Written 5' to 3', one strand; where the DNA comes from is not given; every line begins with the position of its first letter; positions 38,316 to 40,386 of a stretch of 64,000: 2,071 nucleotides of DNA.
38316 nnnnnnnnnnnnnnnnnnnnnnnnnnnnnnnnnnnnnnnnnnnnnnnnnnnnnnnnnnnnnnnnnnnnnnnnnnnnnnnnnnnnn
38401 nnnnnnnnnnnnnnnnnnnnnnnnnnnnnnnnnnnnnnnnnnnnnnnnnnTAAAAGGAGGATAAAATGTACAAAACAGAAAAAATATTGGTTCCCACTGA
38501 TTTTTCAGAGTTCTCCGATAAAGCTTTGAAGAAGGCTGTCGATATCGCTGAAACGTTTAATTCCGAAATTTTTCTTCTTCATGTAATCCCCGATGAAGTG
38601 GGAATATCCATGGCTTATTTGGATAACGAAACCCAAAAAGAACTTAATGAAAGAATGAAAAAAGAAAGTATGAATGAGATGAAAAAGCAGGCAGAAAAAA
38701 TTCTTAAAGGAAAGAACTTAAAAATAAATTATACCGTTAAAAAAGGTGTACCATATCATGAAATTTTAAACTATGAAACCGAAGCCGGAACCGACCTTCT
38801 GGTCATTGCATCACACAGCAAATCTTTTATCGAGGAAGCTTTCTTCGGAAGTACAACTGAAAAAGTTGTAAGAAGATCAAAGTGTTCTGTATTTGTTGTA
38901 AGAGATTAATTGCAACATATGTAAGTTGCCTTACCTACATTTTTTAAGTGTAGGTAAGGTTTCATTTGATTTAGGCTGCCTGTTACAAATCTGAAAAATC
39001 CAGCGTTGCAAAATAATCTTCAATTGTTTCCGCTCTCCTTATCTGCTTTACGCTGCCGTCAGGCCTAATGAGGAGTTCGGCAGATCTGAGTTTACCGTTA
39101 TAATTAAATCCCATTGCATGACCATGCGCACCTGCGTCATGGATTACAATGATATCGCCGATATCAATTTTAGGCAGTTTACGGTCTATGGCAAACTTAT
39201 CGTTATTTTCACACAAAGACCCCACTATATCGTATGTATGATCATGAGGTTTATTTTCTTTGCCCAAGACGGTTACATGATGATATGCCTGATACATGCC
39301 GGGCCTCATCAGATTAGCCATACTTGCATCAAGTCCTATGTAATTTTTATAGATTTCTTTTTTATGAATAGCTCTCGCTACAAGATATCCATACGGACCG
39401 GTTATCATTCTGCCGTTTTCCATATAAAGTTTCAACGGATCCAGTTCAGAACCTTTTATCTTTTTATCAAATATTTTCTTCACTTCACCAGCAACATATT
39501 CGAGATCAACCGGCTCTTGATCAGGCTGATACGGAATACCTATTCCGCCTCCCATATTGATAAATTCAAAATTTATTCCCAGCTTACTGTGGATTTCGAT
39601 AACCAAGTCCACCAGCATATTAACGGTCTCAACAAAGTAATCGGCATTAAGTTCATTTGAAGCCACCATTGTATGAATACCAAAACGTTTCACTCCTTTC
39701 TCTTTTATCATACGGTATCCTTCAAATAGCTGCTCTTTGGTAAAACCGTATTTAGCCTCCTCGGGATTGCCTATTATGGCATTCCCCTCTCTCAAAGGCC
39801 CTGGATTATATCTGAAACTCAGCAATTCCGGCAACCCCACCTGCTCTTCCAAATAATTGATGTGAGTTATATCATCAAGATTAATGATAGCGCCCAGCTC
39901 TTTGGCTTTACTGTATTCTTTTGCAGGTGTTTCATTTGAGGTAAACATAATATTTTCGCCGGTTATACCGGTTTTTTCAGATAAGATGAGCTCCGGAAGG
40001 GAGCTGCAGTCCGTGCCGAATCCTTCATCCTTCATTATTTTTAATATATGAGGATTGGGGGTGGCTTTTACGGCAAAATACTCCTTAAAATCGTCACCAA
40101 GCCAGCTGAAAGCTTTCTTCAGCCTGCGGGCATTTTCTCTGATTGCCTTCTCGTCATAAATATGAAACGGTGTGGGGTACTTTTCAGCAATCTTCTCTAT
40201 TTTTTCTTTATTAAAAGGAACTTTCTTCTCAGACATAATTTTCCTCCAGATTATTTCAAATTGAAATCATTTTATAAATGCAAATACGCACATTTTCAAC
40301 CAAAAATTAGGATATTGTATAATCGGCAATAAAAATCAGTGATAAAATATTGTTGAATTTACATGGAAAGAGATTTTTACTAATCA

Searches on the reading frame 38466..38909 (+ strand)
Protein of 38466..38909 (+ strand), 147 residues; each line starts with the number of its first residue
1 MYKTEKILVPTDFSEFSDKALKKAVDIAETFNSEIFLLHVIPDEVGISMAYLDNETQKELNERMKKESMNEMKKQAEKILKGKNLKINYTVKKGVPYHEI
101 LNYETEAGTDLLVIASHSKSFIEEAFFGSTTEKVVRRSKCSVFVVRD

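Call 25: search_protein_families(library=ncbifam, proteins=[window:38466-38909:+], max_evalue=0.001)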
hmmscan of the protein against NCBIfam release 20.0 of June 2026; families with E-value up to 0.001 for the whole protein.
window:38466-38909:+ (147 aa): 5 families
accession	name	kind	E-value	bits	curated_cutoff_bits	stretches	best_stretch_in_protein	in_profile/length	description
NF011581.0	PRK15005.1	equivalog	7.1e-13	49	166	1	5-146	3-144/144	universal stress protein UspF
NF012000.0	PRK15456.1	equivalog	4.8e-11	42.9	189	1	1-146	1-142/142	universal stress protein UspG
NF008380.0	PRK11175.1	equivalog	3.9e-10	39.2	227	1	1-147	1-147/313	universal stress protein UspE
NF007512.0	PRK10116.1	equivalog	9.8e-06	25.7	167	1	5-145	4-137/142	universal stress protein UspC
NF038185.1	KdpD_non_kinase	exception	0.00019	20.8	550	1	4-73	245-315/373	KdpD-like non-kinase potassium sensor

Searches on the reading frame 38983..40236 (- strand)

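Call 25: search_protein_families(library=ncbifam, proteins=[window:38983-40236:-], max_evalue=0.001)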
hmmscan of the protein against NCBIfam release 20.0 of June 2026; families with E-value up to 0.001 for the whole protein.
window:38983-40236:- (417 aa): 7 families
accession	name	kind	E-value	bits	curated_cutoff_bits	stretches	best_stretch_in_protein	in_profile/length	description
TIGR01048.1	lysA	equivalog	7.8e-90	301.3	297.9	1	5-410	8-414/417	diaminopimelate decarboxylase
NF006515.0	PRK08961.1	equivalog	9.4e-63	212.4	802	1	10-390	492-859/861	bifunctional aspartate kinase/diaminopimelate decarboxylase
TIGR03099.1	dCO2ase_PEP1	hypoth_equivalog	3.4e-45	154.8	478.45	1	8-389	10-397/398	pyridoxal-dependent decarboxylase, exosortase A system-associated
NF052544.1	OrLyDeCDokD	equivalog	3e-38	131.6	700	1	3-408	23-455/461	ornithine/lysine decarboxylase DokD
NF041039.1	FslC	exception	4.6e-17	61.9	500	1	9-374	15-388/418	rhizoferrin biosystnesis N-citrylornithine decarboxylase FslC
TIGR01273.1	speA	equivalog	2.8e-08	32.7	624.1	1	159-296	211-355/624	arginine decarboxylase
NF003763.0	PRK05354.1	equivalog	7.3e-06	24.8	369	1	159-300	219-367/636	biosynthetic arginine decarboxylase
